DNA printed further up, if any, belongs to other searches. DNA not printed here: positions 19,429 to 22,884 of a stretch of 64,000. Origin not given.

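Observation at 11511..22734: Split and fused versions of one secreted Ig-like / beta-helix / phosphoesterase module bracket a Wzy-like gene and a Crp + HTH regulator pair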

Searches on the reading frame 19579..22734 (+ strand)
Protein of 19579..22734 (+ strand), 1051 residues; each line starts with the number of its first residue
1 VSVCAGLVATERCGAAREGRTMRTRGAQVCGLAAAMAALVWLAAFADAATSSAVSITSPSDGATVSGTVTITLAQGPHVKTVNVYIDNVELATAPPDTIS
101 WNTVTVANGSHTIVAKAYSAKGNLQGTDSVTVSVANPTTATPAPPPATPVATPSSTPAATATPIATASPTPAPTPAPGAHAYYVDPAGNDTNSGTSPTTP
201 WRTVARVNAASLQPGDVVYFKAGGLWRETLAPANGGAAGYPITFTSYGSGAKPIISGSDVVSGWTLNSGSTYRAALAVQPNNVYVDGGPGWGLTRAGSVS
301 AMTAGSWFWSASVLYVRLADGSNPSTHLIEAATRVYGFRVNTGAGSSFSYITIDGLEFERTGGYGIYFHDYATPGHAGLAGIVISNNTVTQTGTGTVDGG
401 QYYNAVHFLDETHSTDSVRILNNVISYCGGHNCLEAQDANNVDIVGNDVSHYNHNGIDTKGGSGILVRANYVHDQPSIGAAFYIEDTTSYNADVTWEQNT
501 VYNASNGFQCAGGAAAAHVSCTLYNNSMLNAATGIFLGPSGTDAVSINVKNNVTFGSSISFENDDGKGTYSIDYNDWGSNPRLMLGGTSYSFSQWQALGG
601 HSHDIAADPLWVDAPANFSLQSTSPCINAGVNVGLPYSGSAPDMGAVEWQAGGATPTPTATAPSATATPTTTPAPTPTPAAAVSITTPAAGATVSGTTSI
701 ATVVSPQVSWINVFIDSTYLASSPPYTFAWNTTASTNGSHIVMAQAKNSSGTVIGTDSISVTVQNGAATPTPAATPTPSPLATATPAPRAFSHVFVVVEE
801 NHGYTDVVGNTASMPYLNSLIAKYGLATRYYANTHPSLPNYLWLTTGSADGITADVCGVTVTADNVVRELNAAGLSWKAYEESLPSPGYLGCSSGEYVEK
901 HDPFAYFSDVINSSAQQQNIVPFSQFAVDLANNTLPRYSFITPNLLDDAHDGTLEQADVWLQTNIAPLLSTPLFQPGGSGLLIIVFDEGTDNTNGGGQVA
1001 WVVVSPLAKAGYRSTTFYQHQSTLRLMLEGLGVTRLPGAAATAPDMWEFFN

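Call 9: search_protein_families(library=pfam, proteins=[window:19579-22734:+], max_evalue=0.01)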
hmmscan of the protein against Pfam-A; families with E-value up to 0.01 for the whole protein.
window:19579-22734:+ (1051 aa): 3 families
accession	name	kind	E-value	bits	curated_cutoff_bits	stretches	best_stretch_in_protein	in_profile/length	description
PF04185.19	Phosphoesterase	-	8e-32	111.2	23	1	813-1027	106-349/356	Phosphoesterase family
PF17957.7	Big_7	-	3.7e-13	50.3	24.1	2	54-115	3-70/70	Bacterial Ig domain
PF13229.12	Beta_helix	-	1.9e-10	41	25.9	1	415-579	8-149/158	Right handed beta helix region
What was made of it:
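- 19642..22734 (+): The 1030-aa secreted fusion protein: signal peptide, Big_7 (from 19735), lineage-B beta-helix (about 20113-21500), Big_7 (from 21619), and a SapM-type compact PF04185 domain (21943-22734). Pfam (call 9).
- Checked: 19642-22734(+): Big_7 + Beta_helix + Big_7 + PF04185 (E 8e-32) (call 9).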

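Call 15: search_solved_structures(query=window:19579-22734:+, max_evalue=0.01, show_alignments=2)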
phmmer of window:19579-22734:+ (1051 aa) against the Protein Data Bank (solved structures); distinct sequences matched with E-value up to 0.01: 2.
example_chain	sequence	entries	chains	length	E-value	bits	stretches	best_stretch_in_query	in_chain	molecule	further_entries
7v6m_A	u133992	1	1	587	3e-09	38.7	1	181-269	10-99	Fibronectin type III domain-containing protein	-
6kqs_A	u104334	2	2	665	2.2e-07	32.5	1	179-257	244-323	lacto-N-biosidase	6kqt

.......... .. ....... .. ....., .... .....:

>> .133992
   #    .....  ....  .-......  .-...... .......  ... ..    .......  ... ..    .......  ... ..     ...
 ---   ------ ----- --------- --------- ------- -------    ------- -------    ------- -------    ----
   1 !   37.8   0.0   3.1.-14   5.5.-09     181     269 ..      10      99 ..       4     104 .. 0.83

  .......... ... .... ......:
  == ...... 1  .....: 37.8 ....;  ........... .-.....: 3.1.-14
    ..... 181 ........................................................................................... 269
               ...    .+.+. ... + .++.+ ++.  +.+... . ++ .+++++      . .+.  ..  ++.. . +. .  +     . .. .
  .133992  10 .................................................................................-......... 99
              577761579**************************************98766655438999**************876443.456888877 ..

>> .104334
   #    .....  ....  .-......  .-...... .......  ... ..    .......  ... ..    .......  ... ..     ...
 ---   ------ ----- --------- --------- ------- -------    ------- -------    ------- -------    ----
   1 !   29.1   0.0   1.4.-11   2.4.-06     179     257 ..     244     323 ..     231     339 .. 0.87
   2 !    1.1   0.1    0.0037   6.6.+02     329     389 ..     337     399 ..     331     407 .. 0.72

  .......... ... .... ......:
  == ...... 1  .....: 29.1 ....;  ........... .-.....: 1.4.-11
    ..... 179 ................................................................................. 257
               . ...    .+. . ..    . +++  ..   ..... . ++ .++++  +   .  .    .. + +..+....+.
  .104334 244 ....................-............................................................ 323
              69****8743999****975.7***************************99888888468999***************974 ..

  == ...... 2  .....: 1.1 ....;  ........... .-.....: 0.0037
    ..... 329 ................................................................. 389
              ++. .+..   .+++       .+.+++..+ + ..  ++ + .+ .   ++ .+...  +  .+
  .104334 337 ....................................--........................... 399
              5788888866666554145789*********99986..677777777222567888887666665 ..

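Call 17: find_homologous_proteins(query=window:19642-22734:+, max_evalue=0.00001)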
Query window:19642-22734:+ (1030 aa): 95 proteins with E <= 0.00001 among 8000 candidates.
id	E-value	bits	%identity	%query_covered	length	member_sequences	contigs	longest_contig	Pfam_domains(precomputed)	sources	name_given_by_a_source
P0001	0.0e+0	1904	80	100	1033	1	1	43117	PF13229.13,PF17957.8,PF04185.20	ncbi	-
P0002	7.2e-270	916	46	97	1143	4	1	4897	PF13229.13,PF17957.8,PF04185.20,PF05048.20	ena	-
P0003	4.7e-244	831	49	87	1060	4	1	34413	PF13229.13,PF04185.20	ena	-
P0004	3.1e-216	739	57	58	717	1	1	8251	PF13229.13,PF17957.8,PF05048.20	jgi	jgi:parallel beta-helix repeat protein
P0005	8.0e-206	704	69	25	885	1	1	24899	PF13229.13,PF04185.20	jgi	jgi:hypothetical protein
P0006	7.3e-184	632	50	58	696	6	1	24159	PF13229.13,PF17957.8,PF06832.19,PF05048.20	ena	-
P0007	1.2e-183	631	52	60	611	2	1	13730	PF13229.13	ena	-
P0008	1.2e-183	631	56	46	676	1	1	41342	PF13229.13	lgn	-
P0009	4.6e-167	576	32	11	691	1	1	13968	PF13229.13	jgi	jgi:hypothetical protein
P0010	1.5e-165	571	48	61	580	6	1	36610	PF13229.13,PF17957.8,PF05048.20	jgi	-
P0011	1.1e-159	552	48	60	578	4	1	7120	PF13229.13,PF17957.8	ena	-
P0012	8.6e-159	549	54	49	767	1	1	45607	PF13229.13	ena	-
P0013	1.9e-158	548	56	46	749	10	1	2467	PF13229.13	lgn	-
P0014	7.2e-139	483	44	58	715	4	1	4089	PF13229.13,PF05048.20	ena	-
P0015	4.5e-136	474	45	60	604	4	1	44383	PF13229.13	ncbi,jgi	jgi:hypothetical protein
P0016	1.8e-112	395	49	41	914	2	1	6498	PF13229.13,PF05048.20,PF04932.21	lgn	-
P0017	5.0e-111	391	48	42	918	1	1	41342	PF13229.13,PF05048.20,PF04932.21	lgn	-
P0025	1.5e-61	227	34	36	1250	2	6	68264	PF17957.8,PF04185.20,PF19077.7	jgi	jgi:hypothetical protein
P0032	7.3e-49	185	36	38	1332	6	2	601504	PF17957.8,PF20773.6,PF00629.31,PF06832.19,PF04185.20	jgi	jgi:uncharacterized membrane protein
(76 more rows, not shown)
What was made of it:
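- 19642..22734 (+): Orthologues and relatives with the same fusion (call 17).
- Covalent fusion to the beta-helix is kept down to 46% identity (call 17).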

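Call 18: find_encoding_contigs(protein=P0001, flank=10000, max_places=3)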
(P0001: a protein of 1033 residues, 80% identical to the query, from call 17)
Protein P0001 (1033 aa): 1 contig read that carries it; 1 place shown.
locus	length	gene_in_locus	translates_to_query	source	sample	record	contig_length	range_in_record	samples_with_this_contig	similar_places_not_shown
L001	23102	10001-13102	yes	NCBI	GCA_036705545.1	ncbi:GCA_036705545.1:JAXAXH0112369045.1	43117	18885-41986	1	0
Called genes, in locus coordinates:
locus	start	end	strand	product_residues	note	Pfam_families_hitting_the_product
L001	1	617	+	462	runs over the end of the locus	-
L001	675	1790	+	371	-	PF15632:ATPgrasp_Ter (faint), PF02655:ATP-grasp_3 (weak), PF02786:CPSase_L_D2 (weak)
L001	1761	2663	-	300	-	PF05048:NosD, PF13229:Beta_helix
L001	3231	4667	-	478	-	PF04932:Wzy_C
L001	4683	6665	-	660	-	PF17957:Big_7, PF04185:Phosphoesterase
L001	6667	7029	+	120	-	-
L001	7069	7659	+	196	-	-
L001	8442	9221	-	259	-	PF00027:cNMP_binding, PF13545:HTH_Crp_2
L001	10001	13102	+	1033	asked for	PF17957:Big_7 (weak), PF13229:Beta_helix, PF17957:Big_7, PF04185:Phosphoesterase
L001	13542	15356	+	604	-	-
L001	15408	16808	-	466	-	PF13191:AAA_16, PF00931:NB-ARC (weak), PF13401:AAA_22, PF01476:LysM (weak)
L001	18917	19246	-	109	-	-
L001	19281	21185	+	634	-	-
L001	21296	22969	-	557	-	PF00920:ILVD_EDD_N, PF24877:ILV_EDD_C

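Call 19: find_encoding_contigs(protein=P0003, flank=10000, max_places=3)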
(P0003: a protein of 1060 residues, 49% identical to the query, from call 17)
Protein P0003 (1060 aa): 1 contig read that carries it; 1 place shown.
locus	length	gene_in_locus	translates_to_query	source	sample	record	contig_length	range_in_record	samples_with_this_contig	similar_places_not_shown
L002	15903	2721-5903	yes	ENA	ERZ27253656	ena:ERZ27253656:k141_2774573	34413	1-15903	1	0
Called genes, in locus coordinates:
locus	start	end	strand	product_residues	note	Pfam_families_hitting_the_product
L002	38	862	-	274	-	PF00027:cNMP_binding, PF13545:HTH_Crp_2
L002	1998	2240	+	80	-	-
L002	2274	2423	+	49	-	-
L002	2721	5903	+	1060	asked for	PF13229:Beta_helix (weak), PF04185:Phosphoesterase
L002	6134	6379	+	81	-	-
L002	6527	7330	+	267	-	PF02563:Poly_export, PF10531:SLBB, PF22461:SLBB_2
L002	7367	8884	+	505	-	-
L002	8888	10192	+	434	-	PF13191:AAA_16, PF13245:AAA_19 (faint), PF13401:AAA_22, PF22310:NMB0315_dom_I (faint), PF01476:LysM (weak)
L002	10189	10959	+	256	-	-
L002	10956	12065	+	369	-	PF01408:GFO_IDH_MocA, PF02894:GFO_IDH_MocA_C, PF22725:GFO_IDH_MocA_C3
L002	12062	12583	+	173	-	PF25084:LbH_EIF2B (faint), PF25087:GMPPB_C (weak), PF14602:Hexapep_2 (faint), PF00132:Hexapep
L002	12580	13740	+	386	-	PF01041:DegT_DnrJ_EryC1, PF01212:Beta_elim_lyase (weak)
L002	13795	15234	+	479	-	PF02397:Bac_transf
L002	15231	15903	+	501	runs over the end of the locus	PF01943:Polysacc_synt, PF13440:Polysacc_synt_3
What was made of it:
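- The complete relative locus begins with Poly_export and Bac_transf (call 19).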

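Call 20: find_encoding_contigs(protein=P0017, flank=10000, max_places=3)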
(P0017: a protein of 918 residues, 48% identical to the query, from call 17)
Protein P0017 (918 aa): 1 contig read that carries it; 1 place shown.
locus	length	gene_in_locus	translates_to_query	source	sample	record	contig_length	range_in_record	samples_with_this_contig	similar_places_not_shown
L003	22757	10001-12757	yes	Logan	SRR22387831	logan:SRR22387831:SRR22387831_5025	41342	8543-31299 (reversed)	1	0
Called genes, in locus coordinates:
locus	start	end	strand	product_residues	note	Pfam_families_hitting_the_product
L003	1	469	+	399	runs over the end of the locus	PF01041:DegT_DnrJ_EryC1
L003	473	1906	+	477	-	PF13727:CoA_binding_3, PF02397:Bac_transf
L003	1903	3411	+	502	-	PF01943:Polysacc_synt, PF13440:Polysacc_synt_3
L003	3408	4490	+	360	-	PF13480:Acetyltransf_6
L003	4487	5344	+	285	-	PF00535:Glycos_transf_2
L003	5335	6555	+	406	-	-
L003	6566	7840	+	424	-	PF13439:Glyco_transf_4, PF13579:Glyco_trans_4_4, PF00534:Glycos_transf_1, PF13692:Glyco_trans_1_4, PF13524:Glyco_trans_1_2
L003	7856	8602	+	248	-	PF00984:UDPG_MGDP_dh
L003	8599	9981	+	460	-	-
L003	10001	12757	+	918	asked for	PF04932:Wzy_C, PF05048:NosD, PF13229:Beta_helix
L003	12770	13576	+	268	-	PF03235:GmrSD_N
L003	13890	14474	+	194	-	PF13480:Acetyltransf_6 (weak)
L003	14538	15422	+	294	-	PF13480:Acetyltransf_6 (weak), PF02388:FemAB (weak)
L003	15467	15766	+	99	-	PF08123:DOT1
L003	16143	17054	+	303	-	PF01522:Polysacc_deac_1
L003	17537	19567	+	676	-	PF13229:Beta_helix (weak)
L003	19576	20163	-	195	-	-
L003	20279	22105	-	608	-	PF00672:HAMP, PF00512:HisKA, PF02518:HATPase_c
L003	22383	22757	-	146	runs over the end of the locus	-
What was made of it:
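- Fusions also occur in the 90%-identity clusters P0016 and P0017 (call 17; P0017 is the L003 gene, call 20).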

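Call 21: search_protein_families(library=ncbifam, proteins=[window:19579-22734:+], max_evalue=0.001)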
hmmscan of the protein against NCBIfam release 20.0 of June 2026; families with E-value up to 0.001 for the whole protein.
window:19579-22734:+ (1051 aa): 2 families
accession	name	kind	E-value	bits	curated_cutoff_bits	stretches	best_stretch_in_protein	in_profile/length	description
TIGR03397.1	acid_phos_Burk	subfamily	1.1e-06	28.2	362.75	1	862-1041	264-460/483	acid phosphatase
TIGR03396.1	PC_PLC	equivalog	1.1e-05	24.1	580.25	0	862-951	211-301/688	phosphocholine-specific phospholipase C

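Call 23: find_encoding_contigs(protein=P0005, flank=10000, max_places=2)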
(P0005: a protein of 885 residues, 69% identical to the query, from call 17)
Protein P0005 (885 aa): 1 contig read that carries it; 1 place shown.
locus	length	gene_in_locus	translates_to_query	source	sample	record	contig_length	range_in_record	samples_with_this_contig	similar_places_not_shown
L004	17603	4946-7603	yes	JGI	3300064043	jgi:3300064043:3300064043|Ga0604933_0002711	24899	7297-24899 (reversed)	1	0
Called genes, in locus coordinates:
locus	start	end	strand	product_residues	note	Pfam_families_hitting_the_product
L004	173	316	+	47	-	-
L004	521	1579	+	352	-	PF13624:SurA_N_3 (faint), PF13623:SurA_N_2 (faint), PF13462:Thioredoxin_4, PF01323:DSBA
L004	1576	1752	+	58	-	-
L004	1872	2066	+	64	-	-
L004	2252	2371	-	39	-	-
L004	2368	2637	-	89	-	-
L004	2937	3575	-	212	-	PF10861:DUF2784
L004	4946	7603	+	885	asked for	PF13229:Beta_helix (faint), PF04185:Phosphoesterase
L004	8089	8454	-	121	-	-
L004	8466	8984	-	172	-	PF02566:OsmC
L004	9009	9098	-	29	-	-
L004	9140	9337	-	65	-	-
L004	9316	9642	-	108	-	-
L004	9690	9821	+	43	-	-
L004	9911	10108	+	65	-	PF12833:HTH_18, PF00165:HTH_AraC (weak)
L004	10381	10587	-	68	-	-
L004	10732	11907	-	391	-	PF13439:Glyco_transf_4, PF13579:Glyco_trans_4_4, PF00534:Glycos_transf_1, PF13692:Glyco_trans_1_4, PF13524:Glyco_trans_1_2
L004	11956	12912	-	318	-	PF13489:Methyltransf_23, PF08241:Methyltransf_11, PF08242:Methyltransf_12, PF13649:Methyltransf_25 (weak)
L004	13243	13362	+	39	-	-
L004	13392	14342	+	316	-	PF04185:Phosphoesterase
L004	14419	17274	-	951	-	PF04932:Wzy_C, PF05048:NosD (weak), PF13229:Beta_helix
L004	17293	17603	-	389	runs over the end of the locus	PF02655:ATP-grasp_3 (weak), PF15632:ATPgrasp_Ter (weak), PF02786:CPSase_L_D2 (weak)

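Call 24: find_encoding_contigs(protein=P0012, flank=10000, max_places=2)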
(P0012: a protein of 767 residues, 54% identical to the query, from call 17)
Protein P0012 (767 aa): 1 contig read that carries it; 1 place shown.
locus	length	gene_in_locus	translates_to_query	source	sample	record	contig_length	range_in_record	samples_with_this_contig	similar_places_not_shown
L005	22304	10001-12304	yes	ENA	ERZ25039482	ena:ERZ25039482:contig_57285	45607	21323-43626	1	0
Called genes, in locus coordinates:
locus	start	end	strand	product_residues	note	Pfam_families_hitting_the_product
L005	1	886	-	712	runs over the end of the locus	PF13700:DUF4158, PF01526:DDE_Tnp_Tn3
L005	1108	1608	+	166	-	PF00239:Resolvase, PF13936:HTH_38 (faint), PF02796:HTH_7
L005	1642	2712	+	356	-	PF21320:WHD_Rv2258c, PF00891:Methyltransf_2 (weak), PF13489:Methyltransf_23, PF02390:Methyltransf_4 (weak), PF13847:Methyltransf_31, PF08241:Methyltransf_11, PF08242:Methyltransf_12, PF13649:Methyltransf_25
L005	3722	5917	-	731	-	-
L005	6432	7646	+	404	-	PF00872:Transposase_mut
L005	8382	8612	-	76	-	-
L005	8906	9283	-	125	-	-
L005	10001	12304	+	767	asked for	PF13229:Beta_helix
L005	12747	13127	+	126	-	-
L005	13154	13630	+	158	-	-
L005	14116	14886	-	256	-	PF01844:HNH (weak)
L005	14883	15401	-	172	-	-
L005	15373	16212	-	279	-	-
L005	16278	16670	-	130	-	-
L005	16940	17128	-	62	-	-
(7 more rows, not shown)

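Call 25: find_encoding_contigs(protein=P0015, flank=10000, max_places=2)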
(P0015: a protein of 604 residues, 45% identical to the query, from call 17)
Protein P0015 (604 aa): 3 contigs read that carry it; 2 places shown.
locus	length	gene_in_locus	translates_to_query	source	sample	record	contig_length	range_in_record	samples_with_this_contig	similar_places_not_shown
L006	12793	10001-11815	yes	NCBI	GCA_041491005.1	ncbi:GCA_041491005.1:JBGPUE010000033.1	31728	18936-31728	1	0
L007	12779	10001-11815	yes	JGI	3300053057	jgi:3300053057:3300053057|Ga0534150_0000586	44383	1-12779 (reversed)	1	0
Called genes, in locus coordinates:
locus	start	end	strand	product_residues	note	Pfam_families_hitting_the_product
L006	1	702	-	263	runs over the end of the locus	PF02563:Poly_export, PF10531:SLBB, PF22461:SLBB_2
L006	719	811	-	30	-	-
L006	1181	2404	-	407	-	PF21269:TreT_GT1, PF00534:Glycos_transf_1, PF20706:GT4-conflict (weak), PF13692:Glyco_trans_1_4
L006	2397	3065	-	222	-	PF19027:DUF5752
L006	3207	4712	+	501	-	PF00982:Glyco_transf_20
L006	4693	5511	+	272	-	PF02358:Trehalose_PPase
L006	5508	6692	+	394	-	PF01547:SBP_bac_1, PF13416:SBP_bac_8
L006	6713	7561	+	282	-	PF00528:BPD_transp_1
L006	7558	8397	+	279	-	PF00528:BPD_transp_1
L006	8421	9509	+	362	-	PF00005:ABC_tran, PF13304:AAA_21 (faint), PF17912:OB_MalK (faint)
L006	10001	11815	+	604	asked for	PF13229:Beta_helix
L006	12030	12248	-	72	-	-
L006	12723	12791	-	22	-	?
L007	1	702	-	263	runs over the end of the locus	PF02563:Poly_export, PF10531:SLBB, PF22461:SLBB_2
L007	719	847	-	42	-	-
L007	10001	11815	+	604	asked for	PF13229:Beta_helix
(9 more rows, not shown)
